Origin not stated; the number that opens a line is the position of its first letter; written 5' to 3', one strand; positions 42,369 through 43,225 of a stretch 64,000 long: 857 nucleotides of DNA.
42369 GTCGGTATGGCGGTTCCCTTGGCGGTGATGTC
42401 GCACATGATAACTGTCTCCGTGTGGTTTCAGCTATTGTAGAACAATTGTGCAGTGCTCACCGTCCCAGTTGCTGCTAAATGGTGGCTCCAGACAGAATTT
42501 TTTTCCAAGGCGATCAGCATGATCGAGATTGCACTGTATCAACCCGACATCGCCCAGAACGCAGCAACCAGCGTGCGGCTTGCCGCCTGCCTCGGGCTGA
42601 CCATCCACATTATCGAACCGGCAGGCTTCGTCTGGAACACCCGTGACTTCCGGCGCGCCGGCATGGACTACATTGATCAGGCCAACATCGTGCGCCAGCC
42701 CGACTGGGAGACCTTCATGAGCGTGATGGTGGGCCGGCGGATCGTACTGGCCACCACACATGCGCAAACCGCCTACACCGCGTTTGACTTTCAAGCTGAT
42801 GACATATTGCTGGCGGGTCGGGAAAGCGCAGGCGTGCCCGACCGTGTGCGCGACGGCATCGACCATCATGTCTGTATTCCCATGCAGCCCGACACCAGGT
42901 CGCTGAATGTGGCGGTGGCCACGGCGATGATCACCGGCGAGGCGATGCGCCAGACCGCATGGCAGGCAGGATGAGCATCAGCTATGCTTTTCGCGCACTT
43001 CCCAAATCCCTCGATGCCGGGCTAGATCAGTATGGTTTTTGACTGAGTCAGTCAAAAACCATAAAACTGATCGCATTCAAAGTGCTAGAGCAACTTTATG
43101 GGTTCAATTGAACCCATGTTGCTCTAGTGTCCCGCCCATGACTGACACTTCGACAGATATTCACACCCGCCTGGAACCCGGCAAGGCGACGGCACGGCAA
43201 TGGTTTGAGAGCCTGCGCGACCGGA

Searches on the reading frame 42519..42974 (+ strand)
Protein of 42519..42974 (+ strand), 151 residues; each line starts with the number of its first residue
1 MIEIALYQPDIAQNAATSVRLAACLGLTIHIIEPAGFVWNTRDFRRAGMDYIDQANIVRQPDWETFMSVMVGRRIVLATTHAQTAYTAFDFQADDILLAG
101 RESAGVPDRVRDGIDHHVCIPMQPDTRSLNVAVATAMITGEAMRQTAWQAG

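Call 37: search_protein_families(library=pfam, proteins=[window:42519-42974:+])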
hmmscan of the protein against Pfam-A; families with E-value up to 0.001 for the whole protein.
window:42519-42974:+ (151 aa): 1 family
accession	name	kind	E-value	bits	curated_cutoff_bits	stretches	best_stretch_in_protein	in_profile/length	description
PF00588.24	SpoU_methylase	-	2.9e-28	99.2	29.7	1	2-138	2-140/142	SpoU rRNA Methylase family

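Call 105: search_protein_families(library=ncbifam, proteins=[window:42519-42974:+])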
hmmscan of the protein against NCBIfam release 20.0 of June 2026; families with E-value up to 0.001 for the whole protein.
window:42519-42974:+ (151 aa): 8 families
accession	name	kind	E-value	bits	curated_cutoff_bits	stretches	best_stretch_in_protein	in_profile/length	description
TIGR00185.1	tRNA_yibK_trmL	equivalog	5.3e-35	120.6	190.6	1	1-148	1-150/154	tRNA (uridine(34)/cytosine(34)/5-carboxymethylaminomethyluridine(34)-2'-O)-methyltransferase TrmL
NF007683.0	PRK10358.1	equivalog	1.7e-33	115.8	282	1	1-148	1-150/157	tRNA (uridine(34)/cytosine(34)/5-carboxymethylaminomethyluridine(34)-2'-O)-methyltransferase TrmL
TIGR00186.1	rRNA_methyl_3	equivalog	8.7e-11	41.7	160.15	1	19-145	111-239/240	23S rRNA (guanosine(2251)-2'-O)-methyltransferase RlmB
NF008295.0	PRK11081.1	equivalog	6.2e-10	39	227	1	12-146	30-165/230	tRNA (guanosine(18)-2'-O)-methyltransferase TrmH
NF008117.0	PRK10864.1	equivalog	3.1e-06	26.6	267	1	71-146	267-342/344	tRNA/rRNA methyltransferase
TIGR00050.1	rRNA_methyl_1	subfamily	3.6e-05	23.7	167.15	1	2-146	5-157/233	TrmJ/YjtD family RNA methyltransferase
NF008386.0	PRK11181.1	equivalog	4.7e-05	22.8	366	1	88-146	184-242/244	23S rRNA (guanosine(2251)-2'-O)-methyltransferase RlmB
NF000477.1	NshR_TsnR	equivalog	0.0003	20.3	425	1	78-139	193-257/266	NshR/TsnR family 23S rRNA methyltransferase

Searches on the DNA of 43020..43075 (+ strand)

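Call 17: search_dna_similar(query=window:43020-43075:+, collection=plasmids, mode=distant, max_evalue=10, max_rows=30)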
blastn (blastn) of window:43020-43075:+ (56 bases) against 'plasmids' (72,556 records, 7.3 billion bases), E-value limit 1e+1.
Records with a match: 13; places in all: 13; records where one place covers at least 80% of the query: 0.
Best place of each record, by identity: 95-99% 1; 80-90% 12.
By first word of the organism name: Borrelia 12; Marinomonas 1.
By predicted mobility (MOB-suite, as given by PLSDB): non-mobilizable 13.
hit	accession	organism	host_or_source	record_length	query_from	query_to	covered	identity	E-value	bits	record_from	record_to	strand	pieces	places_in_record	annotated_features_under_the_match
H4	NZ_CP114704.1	Borrelia miyamotoi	Ixodes persulcatus,Ixodes persulcatus ...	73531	12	46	63%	86.1%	4e+0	37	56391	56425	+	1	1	none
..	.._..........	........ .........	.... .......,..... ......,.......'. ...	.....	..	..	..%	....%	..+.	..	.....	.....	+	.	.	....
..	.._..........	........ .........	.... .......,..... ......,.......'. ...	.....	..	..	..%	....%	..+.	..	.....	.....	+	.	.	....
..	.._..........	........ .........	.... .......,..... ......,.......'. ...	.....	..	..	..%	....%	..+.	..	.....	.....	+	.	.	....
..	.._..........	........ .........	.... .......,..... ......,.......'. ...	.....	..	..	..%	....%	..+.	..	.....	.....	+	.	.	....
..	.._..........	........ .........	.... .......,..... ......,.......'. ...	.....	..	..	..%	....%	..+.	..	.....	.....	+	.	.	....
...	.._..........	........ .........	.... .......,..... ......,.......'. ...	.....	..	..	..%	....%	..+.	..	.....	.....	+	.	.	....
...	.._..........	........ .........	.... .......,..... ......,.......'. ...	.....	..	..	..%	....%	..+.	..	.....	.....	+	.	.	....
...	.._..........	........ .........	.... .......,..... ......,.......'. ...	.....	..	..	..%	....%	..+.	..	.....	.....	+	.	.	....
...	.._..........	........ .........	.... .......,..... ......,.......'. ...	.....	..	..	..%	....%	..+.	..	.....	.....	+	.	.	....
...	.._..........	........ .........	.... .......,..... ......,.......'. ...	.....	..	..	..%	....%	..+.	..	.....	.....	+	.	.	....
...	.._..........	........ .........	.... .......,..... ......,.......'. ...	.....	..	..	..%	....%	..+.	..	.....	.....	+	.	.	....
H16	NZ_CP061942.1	Marinomonas algicola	Ulva pertusa (algae),microorganism ...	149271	31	52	39%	95.5%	4e+0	37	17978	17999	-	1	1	none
